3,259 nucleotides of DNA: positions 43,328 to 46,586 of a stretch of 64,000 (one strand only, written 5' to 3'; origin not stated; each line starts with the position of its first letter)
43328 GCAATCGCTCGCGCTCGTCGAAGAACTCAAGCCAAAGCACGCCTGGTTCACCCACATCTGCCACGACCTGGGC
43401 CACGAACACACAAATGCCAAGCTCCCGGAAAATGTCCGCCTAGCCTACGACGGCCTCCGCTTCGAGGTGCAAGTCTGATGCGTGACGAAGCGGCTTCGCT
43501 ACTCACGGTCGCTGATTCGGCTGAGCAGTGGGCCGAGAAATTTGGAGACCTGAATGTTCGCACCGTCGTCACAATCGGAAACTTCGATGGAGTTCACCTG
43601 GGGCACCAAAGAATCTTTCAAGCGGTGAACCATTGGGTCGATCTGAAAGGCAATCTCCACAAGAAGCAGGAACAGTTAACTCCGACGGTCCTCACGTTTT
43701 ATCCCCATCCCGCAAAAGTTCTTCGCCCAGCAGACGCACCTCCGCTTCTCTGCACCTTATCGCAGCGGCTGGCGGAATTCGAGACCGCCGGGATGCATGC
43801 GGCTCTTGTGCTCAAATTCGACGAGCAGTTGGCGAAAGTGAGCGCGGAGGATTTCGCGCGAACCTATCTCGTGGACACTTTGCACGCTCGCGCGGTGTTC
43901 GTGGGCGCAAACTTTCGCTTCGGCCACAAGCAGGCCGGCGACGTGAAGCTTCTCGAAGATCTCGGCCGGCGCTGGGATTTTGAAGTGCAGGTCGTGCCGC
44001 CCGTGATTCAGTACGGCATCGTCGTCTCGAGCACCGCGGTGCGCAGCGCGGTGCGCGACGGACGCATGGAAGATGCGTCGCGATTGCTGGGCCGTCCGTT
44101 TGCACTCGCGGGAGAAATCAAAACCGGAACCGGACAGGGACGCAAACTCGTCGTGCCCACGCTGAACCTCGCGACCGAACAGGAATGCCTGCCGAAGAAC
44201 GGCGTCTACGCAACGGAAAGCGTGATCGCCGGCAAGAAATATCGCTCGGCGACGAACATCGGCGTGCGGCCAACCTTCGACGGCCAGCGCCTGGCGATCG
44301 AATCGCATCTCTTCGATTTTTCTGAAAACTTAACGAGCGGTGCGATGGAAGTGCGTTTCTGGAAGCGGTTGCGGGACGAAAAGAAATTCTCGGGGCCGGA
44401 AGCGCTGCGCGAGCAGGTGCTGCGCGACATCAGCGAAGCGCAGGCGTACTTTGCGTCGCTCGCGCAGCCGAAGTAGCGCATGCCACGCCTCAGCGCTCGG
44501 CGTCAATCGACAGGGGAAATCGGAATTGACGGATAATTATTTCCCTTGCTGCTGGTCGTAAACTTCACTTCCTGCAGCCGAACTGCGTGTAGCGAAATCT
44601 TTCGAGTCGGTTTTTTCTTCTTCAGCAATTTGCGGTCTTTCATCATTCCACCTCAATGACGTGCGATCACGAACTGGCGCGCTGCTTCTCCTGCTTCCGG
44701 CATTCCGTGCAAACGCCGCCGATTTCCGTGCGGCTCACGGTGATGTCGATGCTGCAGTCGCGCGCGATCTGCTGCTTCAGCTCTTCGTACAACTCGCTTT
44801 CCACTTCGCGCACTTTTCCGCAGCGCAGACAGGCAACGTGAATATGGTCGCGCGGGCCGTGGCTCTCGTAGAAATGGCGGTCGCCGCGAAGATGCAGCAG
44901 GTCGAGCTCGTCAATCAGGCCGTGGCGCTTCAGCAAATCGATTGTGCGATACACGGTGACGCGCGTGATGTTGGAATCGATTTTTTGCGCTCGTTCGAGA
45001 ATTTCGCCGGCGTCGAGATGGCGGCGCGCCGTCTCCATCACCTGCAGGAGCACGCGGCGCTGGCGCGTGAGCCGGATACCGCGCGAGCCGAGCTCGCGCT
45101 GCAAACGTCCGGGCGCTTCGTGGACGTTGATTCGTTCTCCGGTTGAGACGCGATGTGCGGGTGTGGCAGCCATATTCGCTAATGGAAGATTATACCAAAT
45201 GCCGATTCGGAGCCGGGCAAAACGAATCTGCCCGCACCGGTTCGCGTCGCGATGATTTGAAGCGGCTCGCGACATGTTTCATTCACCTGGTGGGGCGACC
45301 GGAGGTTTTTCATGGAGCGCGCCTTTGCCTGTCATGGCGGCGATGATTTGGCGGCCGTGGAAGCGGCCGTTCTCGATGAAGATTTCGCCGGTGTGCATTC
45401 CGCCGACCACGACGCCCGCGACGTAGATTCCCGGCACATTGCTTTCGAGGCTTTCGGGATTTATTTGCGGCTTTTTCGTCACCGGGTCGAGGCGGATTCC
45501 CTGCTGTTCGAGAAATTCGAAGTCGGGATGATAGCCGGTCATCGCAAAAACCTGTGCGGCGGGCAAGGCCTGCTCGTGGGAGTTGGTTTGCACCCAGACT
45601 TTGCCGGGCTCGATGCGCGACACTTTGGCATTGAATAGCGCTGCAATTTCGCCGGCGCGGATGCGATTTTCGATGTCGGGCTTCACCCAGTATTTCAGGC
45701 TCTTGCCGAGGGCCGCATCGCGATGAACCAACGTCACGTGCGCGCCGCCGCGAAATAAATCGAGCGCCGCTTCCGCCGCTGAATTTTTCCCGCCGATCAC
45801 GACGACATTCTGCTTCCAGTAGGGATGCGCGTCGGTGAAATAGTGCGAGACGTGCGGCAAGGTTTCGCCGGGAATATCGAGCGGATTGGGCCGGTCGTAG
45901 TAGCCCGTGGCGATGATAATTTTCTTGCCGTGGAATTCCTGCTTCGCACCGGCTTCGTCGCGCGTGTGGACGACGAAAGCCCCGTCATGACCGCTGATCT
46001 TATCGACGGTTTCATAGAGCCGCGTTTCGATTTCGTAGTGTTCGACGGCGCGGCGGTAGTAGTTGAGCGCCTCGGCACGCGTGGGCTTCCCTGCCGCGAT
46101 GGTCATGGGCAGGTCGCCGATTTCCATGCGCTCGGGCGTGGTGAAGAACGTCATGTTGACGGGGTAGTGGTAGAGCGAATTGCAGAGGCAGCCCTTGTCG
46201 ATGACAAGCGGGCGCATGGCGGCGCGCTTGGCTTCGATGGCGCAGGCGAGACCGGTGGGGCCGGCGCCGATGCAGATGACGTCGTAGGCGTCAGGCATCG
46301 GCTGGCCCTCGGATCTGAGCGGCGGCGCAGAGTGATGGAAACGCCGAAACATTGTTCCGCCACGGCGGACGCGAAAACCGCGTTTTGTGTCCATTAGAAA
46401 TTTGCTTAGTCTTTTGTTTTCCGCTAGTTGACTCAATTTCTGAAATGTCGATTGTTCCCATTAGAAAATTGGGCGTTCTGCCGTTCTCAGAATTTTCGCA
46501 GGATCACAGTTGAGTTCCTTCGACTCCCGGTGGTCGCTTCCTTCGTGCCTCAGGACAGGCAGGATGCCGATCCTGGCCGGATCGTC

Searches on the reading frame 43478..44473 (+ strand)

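Call 73: search_protein_families(library=pfam, proteins=[window:43478-44473:+], max_evalue=0.00001)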
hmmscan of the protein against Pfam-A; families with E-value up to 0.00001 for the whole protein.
window:43478-44473:+ (332 aa): 2 families
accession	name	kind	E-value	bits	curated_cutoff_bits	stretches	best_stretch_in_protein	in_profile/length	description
PF06574.18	FAD_syn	-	6.5e-45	153.2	27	1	28-187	7-158/158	FAD synthetase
PF01687.23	Flavokinase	-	1.2e-35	122.8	19.6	1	204-325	1-124/124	Riboflavin kinase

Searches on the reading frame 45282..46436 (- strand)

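Call 73: search_protein_families(library=pfam, proteins=[window:45282-46436:-], max_evalue=0.00001)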
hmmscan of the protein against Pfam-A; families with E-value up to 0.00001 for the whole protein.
window:45282-46436:- (385 aa): 7 families
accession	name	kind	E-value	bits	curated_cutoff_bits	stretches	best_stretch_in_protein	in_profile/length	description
PF13738.12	Pyr_redox_3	-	3.6e-82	276.5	30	1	54-341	1-305/305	Pyridine nucleotide-disulphide oxidoreductase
PF07992.20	Pyr_redox_2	-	1.3e-30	107.3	26.1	1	51-346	1-280/291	Pyridine nucleotide-disulphide oxidoreductase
PF13434.12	Lys_Orn_oxgnase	-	2.7e-12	46.9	21.3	1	117-236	91-218/339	L-lysine 6-monooxygenase/L-ornithine 5-monooxygenase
PF00070.33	Pyr_redox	-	1.6e-09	38.6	22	0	210-278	1-69/82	Pyridine nucleotide-disulphide oxidoreductase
PF03486.20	HI0933_like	-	2.1e-09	37.6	50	0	52-82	2-32/244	HI0933-like protein Rossmann domain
PF12831.13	FAD_oxidored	-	9.8e-08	32.1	27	0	211-269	2-62/416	FAD dependent oxidoreductase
PF01266.30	DAO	-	3.2e-06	27.3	27.9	0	52-82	1-31/353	FAD dependent oxidoreductase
